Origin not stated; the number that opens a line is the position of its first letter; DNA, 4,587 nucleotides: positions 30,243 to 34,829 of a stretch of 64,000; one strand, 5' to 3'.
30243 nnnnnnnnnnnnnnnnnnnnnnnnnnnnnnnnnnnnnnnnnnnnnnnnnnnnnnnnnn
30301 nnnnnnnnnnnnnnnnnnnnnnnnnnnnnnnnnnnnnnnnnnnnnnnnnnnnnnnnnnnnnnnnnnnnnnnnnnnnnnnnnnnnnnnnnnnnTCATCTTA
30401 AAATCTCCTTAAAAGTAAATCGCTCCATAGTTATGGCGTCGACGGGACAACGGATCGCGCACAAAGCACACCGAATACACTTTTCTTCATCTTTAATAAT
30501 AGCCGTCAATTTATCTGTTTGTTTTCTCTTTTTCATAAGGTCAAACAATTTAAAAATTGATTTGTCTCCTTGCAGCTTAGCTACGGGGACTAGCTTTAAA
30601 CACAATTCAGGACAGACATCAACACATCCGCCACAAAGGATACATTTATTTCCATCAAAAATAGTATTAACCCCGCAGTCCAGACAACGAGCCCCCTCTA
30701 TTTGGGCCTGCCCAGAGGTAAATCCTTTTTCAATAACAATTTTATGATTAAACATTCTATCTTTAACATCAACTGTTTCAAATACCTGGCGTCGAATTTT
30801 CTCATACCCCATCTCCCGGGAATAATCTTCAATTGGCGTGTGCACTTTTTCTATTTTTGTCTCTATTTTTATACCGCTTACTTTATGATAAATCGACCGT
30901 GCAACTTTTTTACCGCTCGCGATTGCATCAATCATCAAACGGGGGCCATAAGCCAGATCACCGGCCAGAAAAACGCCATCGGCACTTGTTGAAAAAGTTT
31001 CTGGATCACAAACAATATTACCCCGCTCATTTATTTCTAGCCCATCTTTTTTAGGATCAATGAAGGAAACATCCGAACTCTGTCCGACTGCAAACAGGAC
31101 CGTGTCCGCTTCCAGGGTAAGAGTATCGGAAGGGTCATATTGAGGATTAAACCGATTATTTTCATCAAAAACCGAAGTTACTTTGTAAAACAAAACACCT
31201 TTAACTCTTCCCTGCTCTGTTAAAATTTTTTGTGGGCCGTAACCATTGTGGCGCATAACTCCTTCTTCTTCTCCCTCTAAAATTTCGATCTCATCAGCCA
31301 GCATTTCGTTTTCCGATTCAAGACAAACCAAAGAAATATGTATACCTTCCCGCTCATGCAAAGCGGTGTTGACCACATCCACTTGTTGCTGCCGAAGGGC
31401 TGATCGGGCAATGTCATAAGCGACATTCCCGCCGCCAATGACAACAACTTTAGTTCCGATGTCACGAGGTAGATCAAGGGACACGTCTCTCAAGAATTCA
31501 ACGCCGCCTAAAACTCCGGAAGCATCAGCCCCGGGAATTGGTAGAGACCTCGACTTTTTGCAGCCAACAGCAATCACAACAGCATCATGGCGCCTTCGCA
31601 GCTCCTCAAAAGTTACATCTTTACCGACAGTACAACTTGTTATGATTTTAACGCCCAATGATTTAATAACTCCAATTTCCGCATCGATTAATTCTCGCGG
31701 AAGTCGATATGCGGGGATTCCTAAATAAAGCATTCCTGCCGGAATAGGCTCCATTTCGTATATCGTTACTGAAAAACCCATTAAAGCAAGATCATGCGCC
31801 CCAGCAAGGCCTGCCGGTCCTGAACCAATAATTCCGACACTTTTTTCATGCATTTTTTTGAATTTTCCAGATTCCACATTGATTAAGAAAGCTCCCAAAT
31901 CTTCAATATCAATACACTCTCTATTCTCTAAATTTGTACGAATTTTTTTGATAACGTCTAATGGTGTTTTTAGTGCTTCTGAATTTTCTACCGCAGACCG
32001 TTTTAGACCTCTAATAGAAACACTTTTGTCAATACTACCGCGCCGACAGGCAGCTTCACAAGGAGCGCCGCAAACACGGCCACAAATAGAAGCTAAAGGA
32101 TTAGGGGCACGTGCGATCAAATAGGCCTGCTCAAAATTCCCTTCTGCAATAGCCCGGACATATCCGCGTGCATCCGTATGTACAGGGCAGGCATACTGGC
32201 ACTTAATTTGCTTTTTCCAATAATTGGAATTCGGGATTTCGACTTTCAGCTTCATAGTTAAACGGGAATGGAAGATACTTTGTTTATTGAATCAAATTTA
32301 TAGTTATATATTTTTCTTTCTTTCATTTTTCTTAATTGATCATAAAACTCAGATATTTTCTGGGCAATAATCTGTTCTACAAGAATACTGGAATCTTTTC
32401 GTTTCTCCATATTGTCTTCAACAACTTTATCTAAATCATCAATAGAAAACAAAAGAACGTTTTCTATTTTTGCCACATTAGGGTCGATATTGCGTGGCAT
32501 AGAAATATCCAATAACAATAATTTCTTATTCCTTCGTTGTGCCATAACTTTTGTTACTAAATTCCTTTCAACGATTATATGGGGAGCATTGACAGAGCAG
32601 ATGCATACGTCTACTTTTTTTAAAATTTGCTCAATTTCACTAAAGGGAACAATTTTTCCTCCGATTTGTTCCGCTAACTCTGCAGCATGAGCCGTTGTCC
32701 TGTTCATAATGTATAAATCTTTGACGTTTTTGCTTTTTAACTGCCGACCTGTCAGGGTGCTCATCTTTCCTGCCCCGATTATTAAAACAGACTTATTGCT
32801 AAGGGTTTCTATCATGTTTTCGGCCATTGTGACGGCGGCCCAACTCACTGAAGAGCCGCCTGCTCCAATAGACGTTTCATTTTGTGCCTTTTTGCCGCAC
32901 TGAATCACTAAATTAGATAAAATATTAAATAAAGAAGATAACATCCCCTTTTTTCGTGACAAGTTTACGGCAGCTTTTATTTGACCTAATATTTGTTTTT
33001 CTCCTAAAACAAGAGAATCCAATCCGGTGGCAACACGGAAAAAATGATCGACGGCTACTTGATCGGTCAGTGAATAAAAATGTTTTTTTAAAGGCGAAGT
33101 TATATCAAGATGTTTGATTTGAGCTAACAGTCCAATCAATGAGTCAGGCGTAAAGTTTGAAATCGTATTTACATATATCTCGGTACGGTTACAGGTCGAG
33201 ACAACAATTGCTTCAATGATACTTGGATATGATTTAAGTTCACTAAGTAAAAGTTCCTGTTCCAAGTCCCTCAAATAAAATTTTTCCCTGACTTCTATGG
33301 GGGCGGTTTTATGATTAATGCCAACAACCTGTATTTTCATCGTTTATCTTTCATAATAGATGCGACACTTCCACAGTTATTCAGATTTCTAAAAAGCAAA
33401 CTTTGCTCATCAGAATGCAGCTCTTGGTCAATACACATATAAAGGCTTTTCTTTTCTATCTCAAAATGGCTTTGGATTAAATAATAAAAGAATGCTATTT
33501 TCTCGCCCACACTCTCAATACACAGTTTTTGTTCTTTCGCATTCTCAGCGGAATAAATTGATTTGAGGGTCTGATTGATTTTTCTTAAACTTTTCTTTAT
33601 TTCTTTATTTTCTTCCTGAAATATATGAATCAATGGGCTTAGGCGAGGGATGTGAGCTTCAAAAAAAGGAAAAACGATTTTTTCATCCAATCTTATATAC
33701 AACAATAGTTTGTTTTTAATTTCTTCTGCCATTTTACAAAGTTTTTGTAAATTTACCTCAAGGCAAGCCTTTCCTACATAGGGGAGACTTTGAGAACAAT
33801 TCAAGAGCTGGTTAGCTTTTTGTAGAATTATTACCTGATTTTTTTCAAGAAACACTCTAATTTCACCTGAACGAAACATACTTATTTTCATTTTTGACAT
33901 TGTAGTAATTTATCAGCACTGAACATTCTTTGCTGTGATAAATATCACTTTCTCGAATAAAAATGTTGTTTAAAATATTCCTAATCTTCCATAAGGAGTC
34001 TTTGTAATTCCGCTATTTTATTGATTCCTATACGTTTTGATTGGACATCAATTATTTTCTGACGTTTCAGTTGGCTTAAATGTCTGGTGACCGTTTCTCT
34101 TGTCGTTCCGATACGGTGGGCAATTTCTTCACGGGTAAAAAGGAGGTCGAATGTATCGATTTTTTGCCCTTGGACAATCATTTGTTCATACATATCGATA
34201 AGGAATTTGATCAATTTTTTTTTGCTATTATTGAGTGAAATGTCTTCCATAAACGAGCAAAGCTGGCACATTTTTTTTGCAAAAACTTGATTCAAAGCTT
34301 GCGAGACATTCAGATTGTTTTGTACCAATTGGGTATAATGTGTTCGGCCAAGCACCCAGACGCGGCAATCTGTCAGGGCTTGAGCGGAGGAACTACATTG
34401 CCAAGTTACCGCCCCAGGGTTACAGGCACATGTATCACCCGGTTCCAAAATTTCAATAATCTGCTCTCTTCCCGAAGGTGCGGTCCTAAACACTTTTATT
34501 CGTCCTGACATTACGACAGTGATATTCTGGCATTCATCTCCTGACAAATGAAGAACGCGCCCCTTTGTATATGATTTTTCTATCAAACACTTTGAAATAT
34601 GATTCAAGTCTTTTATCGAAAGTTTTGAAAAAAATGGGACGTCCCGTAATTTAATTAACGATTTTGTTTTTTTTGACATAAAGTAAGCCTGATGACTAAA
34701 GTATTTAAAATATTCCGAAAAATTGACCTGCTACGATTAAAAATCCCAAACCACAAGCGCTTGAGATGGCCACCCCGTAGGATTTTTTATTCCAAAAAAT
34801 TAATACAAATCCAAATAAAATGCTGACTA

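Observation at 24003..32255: Cyc2-like cytochrome-porin in one cluster with a Rieske/cyt b complex, a pentaheme cytochrome c and a GltD-like NAD(P)H oxidoreductase: a candidate extracellular electron-uptake / reverse-electron-flow module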

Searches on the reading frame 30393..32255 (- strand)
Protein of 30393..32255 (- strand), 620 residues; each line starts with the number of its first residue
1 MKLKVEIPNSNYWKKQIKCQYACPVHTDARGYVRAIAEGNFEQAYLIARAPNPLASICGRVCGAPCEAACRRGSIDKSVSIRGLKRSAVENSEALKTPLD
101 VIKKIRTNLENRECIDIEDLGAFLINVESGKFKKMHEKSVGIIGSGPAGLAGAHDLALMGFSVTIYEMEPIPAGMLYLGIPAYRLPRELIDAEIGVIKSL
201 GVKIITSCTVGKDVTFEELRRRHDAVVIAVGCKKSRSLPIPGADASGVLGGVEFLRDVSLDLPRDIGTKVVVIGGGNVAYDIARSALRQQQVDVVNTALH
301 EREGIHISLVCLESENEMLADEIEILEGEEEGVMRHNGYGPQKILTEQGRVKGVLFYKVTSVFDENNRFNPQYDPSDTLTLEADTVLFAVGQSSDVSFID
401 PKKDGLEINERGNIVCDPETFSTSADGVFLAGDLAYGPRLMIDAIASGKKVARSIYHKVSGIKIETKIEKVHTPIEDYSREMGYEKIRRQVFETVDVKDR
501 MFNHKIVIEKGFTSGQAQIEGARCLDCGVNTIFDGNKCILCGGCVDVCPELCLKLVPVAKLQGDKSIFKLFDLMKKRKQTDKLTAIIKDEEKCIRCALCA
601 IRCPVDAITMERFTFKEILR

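Call 3: search_protein_families(library=pfam, proteins=[window:30393-32255:-], max_evalue=0.01)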
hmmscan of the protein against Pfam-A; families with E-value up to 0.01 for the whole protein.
window:30393-32255:- (620 aa): 18 families
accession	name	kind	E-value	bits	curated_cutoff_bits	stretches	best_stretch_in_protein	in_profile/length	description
PF07992.20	Pyr_redox_2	-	5.6e-30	105.2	26.1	1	139-448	2-291/291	Pyridine nucleotide-disulphide oxidoreductase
PF14691.11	Fer4_20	-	6.8e-17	61.7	25.8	1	16-93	29-109/113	Dihydroprymidine dehydrogenase domain II, 4Fe-4S cluster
PF13738.12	Pyr_redox_3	-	6.8e-13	49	30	1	350-432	226-305/305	Pyridine nucleotide-disulphide oxidoreductase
PF00037.32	Fer4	-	2.5e-08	33.8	21.1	2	587-609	2-24/24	4Fe-4S binding domain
PF12838.12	Fer4_7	-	3.4e-08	34.2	27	1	537-607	1-52/52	4Fe-4S dicluster domain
PF13237.11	Fer4_10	-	4.4e-07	30.2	25.5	2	532-604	3-53/53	4Fe-4S dicluster domain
PF13187.11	Fer4_9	-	1.3e-06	28.8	27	1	583-608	34-52/52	4Fe-4S dicluster domain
PF13450.12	NAD_binding_8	-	4.3e-06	27.4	21.9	1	142-176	1-35/68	NAD(P)-binding Rossmann-like domain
PF13183.11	Fer4_8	-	7.3e-06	26.9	27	1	536-606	3-67/68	4Fe-4S dicluster domain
PF01266.30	DAO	-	3.5e-05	23.9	27.9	1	140-173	2-35/353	FAD dependent oxidoreductase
PF14697.11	Fer4_21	-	7.5e-05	23.2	35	1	534-610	4-59/59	4Fe-4S dicluster domain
PF13534.11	Fer4_17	-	8.5e-05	23.5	22.2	1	537-606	1-59/61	4Fe-4S dicluster domain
PF12797.12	Fer4_2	-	0.0002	21.6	24.5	2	532-550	4-22/22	4Fe-4S binding domain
PF12837.12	Fer4_6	-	0.00043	20.6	25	1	533-550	4-21/24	4Fe-4S binding domain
PF13241.12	NAD_binding_7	-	0.00045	21.2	22.1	0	267-299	7-40/104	Putative NAD(P)-binding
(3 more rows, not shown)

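Call 4: search_protein_families(library=ncbifam, proteins=[window:30393-32255:-], max_evalue=0.01)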
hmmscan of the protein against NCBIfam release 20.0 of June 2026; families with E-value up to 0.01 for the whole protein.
window:30393-32255:- (620 aa): 108 families (the best 25 are shown)
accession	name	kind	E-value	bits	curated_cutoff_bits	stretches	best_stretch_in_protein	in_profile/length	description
NF009410.0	PRK12771.1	subfamily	8.4e-118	394.4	516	2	134-611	135-563/566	NAD(P)-binding protein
NF010590.0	PRK13984.1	equivalog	7.9e-110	367.8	946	1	19-459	198-606/611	putative oxidoreductase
NF009454.0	PRK12814.1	equivalog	6.5e-85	285.8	916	2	133-540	189-582/657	putative NADPH-dependent glutamate synthase small subunit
TIGR01316.1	gltA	equivalog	5.8e-70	236.3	471.75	1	16-456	35-446/449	NADPH-dependent glutamate synthase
TIGR03315.1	Se_ygfK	equivalog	2.2e-65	220.7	835.3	2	135-570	535-919/1012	putative selenate reductase subunit YgfK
NF009414.0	PRK12778.1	equivalog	4.1e-64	217.1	1103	1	16-459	336-749/752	bifunctional dihydroorotate dehydrogenase B NAD binding subunit/NADPH-dependent glutamate synthase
TIGR01317.1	GOGAT_sm_gam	subfamily_domain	7e-59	200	447.7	2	134-455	140-474/485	glutamate synthase small subunit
NF009409.0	PRK12770.1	subfamily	5.7e-52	177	343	1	133-456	14-347/360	putative glutamate synthase subunit beta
TIGR01318.1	gltD_gamma_fam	subfamily_domain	1.9e-50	171.8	482.95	2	136-456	140-462/467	glutamate synthase, small subunit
NF009413.0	PRK12775.1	equivalog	2.3e-49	168.1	1895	2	139-457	432-752/1006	putative trifunctional 2-polyprenylphenol hydroxylase/glutamate synthase subunit beta/ferritin domain-containing protein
NF009408.0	PRK12769.1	equivalog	2.1e-44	151.7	1003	2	136-459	326-651/659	formate-dependent uric acid utilization protein AegA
NF045663.1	diclust_near_Sec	equivalog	7.8e-40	136.7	530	3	16-104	17-105/759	pyridine nucleotide-disulfide oxidoreductase/dicluster-binding protein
NF009415.0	PRK12779.1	equivalog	3.3e-39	134.5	1519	1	17-506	208-668/944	putative bifunctional glutamate synthase subunit beta/2-polyprenylphenol hydroxylase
NF009451.0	PRK12809.1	equivalog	1e-37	129.8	1154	2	138-455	311-630/639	formate-dependent uric acid utilization protein YgfT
NF045599.1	bili_reduct_long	exception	8.5e-15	54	750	1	135-296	379-534/641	bilirubin reductase, long form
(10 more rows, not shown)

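Call 45: search_solved_structures(query=window:30393-32255:-, max_evalue=1e-10)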
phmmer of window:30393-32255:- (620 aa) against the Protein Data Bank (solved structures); distinct sequences matched with E-value up to 1e-10: 16.
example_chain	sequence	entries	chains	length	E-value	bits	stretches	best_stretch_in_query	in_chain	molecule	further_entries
9bov_A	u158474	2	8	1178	9.2e-82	278.6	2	135-534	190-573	Molybdopterin oxidoreductase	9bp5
8oh5_C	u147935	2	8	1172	7.8e-72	245.8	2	134-534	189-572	Formate dehydrogenase-O, major subunit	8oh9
9n5u_A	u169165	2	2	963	1.5e-71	244.9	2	138-504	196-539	NfnA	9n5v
5jca_L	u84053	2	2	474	1.8e-59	204.9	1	130-460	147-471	NADH-dependent Ferredoxin:NADP Oxidoreductase (NfnI) subunit alpha | NADH-dependent Ferredoxin:NADP Oxidoreductase subunit alpha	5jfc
4ylf_B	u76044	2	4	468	2.6e-53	184.6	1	137-461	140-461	Dihydropyrimidine dehydrogenase subunit A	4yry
5vj7_A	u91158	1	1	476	1.4e-52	182.3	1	130-459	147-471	Oxidoreductase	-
2vdc_G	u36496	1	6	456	5.8e-42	147.1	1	139-459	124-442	GLUTAMATE SYNTHASE [NADPH] SMALL CHAIN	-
6s6s_G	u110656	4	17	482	7.4e-42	146.8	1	139-459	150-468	Glutamate synthase [NADPH] small chain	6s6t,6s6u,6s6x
7mfm_I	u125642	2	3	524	2.2e-38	135.3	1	133-461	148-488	Glutamate synthase (NADPH) small chain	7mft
1h7x_A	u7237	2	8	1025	7.6e-27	97.2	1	18-459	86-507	DIHYDROPYRIMIDINE DEHYDROGENASE | Dihydropyrimidine dehydrogenase [NADP(+)]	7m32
7m31_A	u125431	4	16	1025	7.6e-27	97.2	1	18-459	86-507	Dihydropyrimidine dehydrogenase [NADP(+)]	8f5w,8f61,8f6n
1gt8_A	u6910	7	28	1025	7.6e-27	97.2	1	18-459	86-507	DIHYDROPYRIMIDINE DEHYDROGENASE | Dihydropyrimidine dehydrogenase [NADP(+)]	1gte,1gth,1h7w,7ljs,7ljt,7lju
1cjc_A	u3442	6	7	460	2.4e-12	49.3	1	140-288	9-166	PROTEIN (ADRENODOXIN REDUCTASE) | ADRENODOXIN REDUCTASE | NADPH:ADRENODOXIN OXIDOREDUCTASE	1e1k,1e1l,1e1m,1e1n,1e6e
2c7g_A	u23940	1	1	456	1.4e-11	46.8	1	140-292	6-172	NADPH-FERREDOXIN REDUCTASE FPRA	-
1lqt_A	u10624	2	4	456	1.4e-11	46.7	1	140-292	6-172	FprA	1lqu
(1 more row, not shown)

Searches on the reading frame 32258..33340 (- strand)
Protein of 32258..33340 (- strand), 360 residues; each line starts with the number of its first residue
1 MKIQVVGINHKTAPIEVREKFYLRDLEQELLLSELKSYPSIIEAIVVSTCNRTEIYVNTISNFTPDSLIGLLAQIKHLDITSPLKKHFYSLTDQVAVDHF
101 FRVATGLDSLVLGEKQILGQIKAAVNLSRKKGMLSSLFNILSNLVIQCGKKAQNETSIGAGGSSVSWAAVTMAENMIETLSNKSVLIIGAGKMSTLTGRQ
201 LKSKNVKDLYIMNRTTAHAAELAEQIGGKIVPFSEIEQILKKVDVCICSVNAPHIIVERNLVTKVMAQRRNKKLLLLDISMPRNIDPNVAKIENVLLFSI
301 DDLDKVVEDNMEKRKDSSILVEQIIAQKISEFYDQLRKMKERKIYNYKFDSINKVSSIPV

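Call 3: search_protein_families(library=pfam, proteins=[window:32258-33340:-], max_evalue=0.01)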
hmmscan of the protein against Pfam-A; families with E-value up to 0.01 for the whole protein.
window:32258-33340:- (360 aa): 7 families
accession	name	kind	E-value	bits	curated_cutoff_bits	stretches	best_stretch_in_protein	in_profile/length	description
PF05201.20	GlutR_N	-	7.8e-44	149.5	27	1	6-156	1-151/151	Glutamyl-tRNAGlu reductase, N-terminal domain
PF01488.26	Shikimate_DH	-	2.1e-39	135.2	24.3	1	172-306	2-138/138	Shikimate / quinate 5-dehydrogenase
PF01408.29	GFO_IDH_MocA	-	0.00023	22.3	24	1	184-261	2-82/120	Oxidoreductase family, NAD-binding Rossmann fold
PF03807.23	F420_oxidored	-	0.0006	20.8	21.6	1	185-255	2-72/94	NADP oxidoreductase coenzyme F420-dependent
PF02826.25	2-Hacid_dh_C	-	0.0019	18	25.1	1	170-251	24-100/178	D-isomer specific 2-hydroxyacid dehydrogenase, NAD binding domain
PF03446.21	NAD_binding_2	-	0.002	18.6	21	1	186-258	3-71/161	NAD binding domain of 6-phosphogluconate dehydrogenase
PF08545.16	ACP_syn_III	-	0.0066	16.8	24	0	167-199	11-43/80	3-Oxoacyl-[acyl-carrier-protein (ACP)] synthase III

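Call 4: search_protein_families(library=ncbifam, proteins=[window:32258-33340:-], max_evalue=0.01)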
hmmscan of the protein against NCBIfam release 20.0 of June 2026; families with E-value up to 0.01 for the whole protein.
window:32258-33340:- (360 aa): 16 families
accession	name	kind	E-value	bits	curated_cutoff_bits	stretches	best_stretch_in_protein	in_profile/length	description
TIGR01035.1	hemA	equivalog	2.7e-106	356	209.55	1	3-342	1-339/416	glutamyl-tRNA reductase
NF000744.0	PRK00045.1-3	equivalog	7.2e-91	305.3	429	1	1-338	1-343/447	glutamyl-tRNA reductase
NF010548.0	PRK13940.1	equivalog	3.3e-51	174.4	469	1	5-335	5-328/414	glutamyl-tRNA reductase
NF000750.0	PRK00045.3-4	equivalog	2.3e-41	142.2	289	1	8-336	8-332/439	glutamyl-tRNA reductase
NF000752.0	PRK00045.4-2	equivalog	4.8e-33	114.9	381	1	9-345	17-323/412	glutamyl-tRNA reductase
NF000751.1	PRK00045.4-1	equivalog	2.7e-27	95.9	478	1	33-337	34-318/426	glutamyl-tRNA reductase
NF001909.0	PRK00676.1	equivalog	9.1e-15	54.5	478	1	1-217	1-209/338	glutamyl-tRNA reductase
TIGR00507.1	aroE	equivalog_domain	5.5e-08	32.3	200.2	1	176-279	111-213/270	shikimate dehydrogenase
NF006802.0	PRK09310.1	equivalog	8.8e-08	31.4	598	1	179-260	329-407/477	bifunctional 3-dehydroquinate dehydratase/shikimate dehydrogenase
NF001319.0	PRK00258.3-3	equivalog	8.6e-07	28.3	252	1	175-279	115-218/279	shikimate dehydrogenase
NF001312.0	PRK00258.1-4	equivalog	9.7e-06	25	295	1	181-246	126-193/285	shikimate dehydrogenase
TIGR01809.1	Shik-DH-AROM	equivalog_domain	1.1e-05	24.8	196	1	172-277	115-228/282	shikimate dehydrogenase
NF001310.0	PRK00258.1-2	equivalog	2.1e-05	23.8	221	1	178-228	117-167/279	shikimate dehydrogenase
NF004793.0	PRK06141.1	equivalog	0.0002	20.5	322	1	168-263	111-210/314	bifunctional Delta(1)-pyrroline-2-carboxylate/Delta(1)-piperideine-2-carboxylate reductase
NF005814.0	PRK07680.1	equivalog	0.0037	16.5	278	1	185-270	3-87/275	late competence protein ComER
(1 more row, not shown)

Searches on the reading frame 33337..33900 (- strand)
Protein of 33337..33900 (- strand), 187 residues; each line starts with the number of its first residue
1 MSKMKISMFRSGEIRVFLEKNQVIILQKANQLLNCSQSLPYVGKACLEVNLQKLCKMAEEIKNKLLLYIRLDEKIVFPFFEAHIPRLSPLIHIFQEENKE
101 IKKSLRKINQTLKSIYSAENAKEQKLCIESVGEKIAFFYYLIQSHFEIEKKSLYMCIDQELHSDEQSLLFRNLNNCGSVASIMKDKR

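Call 3: search_protein_families(library=pfam, proteins=[window:33337-33900:-], max_evalue=0.01)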
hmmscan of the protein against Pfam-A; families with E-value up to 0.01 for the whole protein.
window:33337-33900:- (187 aa): 2 families
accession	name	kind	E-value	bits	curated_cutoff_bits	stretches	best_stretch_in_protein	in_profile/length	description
PF01814.28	Hemerythrin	-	5.3e-06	27.4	25.3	1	29-155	17-125/127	Hemerythrin HHE cation binding domain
PF05377.16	FlaC_arch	-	0.00082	20.2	27.8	1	80-114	5-39/55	Flagella accessory protein C (FlaC)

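Call 4: search_protein_families(library=ncbifam, proteins=[window:33337-33900:-], max_evalue=0.01)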
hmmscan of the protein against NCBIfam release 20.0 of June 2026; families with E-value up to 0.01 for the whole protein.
window:33337-33900:- (187 aa): 0 families

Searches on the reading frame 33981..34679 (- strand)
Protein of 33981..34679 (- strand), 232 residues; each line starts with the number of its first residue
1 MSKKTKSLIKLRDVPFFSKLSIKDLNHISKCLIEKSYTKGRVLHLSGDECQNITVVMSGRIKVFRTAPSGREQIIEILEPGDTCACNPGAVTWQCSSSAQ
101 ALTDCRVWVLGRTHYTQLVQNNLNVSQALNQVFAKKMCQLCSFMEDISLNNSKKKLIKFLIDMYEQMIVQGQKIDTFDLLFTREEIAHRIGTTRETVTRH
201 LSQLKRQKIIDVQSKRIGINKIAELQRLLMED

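Call 3: search_protein_families(library=pfam, proteins=[window:33981-34679:-], max_evalue=0.01)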
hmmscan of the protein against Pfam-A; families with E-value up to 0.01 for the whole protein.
window:33981-34679:- (232 aa): 7 families
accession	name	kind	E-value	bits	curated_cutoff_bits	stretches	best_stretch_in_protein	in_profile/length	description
PF13545.12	HTH_Crp_2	-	9e-17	61.3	27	1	155-228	2-70/70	Crp-like helix-turn-helix domain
PF00027.35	cNMP_binding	-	1.1e-16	61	27.5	1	35-122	2-89/89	Cyclic nucleotide-binding domain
PF00325.26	Crp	-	1.2e-07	31.8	21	1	181-210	3-32/32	Bacterial regulatory proteins, crp family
PF12840.13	HTH_20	-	0.00036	20.9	27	1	182-213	20-51/51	Helix-turn-helix domain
PF25213.1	HVO_A0261_N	-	0.0027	18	35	1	182-213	26-57/86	HVO_A0261 N-terminal domain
PF22451.2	NirdL-like_HTH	-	0.0069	16.4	27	0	185-210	21-46/47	Siroheme decarboxylase NirDL-like HTH domain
PF13412.12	HTH_24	-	0.0075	16.3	21.9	0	183-210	20-47/48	Winged helix-turn-helix DNA-binding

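Call 4: search_protein_families(library=ncbifam, proteins=[window:33981-34679:-], max_evalue=0.01)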
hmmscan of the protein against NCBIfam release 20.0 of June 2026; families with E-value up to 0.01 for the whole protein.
window:33981-34679:- (232 aa): 14 families
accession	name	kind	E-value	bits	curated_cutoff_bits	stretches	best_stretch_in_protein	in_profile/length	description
NF045989.1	TransRegFnrLRhodb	equivalog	1.2e-18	67.3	300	1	18-230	22-233/245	transcriptional regulator FnrL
NF008365.0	PRK11161.1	subfamily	2.9e-18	66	228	1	23-228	37-242/250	fumarate/nitrate reduction transcriptional regulator Fnr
NF006901.0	PRK09392.1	equivalog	1.9e-16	60.1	211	1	6-228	4-220/236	transcriptional activator FtrB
TIGR03697.1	NtcA_cyano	equivalog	9.7e-15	54.8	244.95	1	40-224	1-187/193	global nitrogen regulator NtcA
NF008732.0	PRK11753.1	equivalog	1.8e-14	53.7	266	1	28-217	20-208/214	cAMP-activated global transcriptional regulator CRP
NF050806.1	TransRegFixKCaul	equivalog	4.9e-12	45.5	300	1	36-216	27-200/215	transcriptional regulator FixK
NF053664.1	TransRegPtrACyano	equivalog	6.7e-11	41.9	300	1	32-216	4-186/196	Crp/Fnr family transcriptional regulator PtrA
NF041163.2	encap_f2b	equivalog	7.9e-10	38.4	400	1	10-135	72-199/450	family 2B encapsulin nanocompartment shell protein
NF052518.1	TransRegLdrP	equivalog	1.8e-07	31.4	300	1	38-226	5-185/195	transcriptional regulator LdrP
NF050815.1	TransActFtrBCaul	equivalog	2.2e-06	27.1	300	1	1-229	1-223/251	transcriptional activator FtrB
NF010499.0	PRK13918.1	equivalog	1.4e-05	24.7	274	1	36-228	16-200/205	CRP/FNR family transcriptional regulator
TIGR01884.1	cas_HTH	subfamily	0.00023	20.6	60.2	1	184-224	160-200/202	CRISPR-associated CARF protein Csa3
NF033788.1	HTH_metalloreg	subfamily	0.0013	18.5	55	1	184-213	29-58/77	metalloregulator ArsR/SmtB family transcription factor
NF058543.1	ActPatMycb56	equivalog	0.0073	15.2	460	1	16-121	3-107/317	acetyltransferase Pat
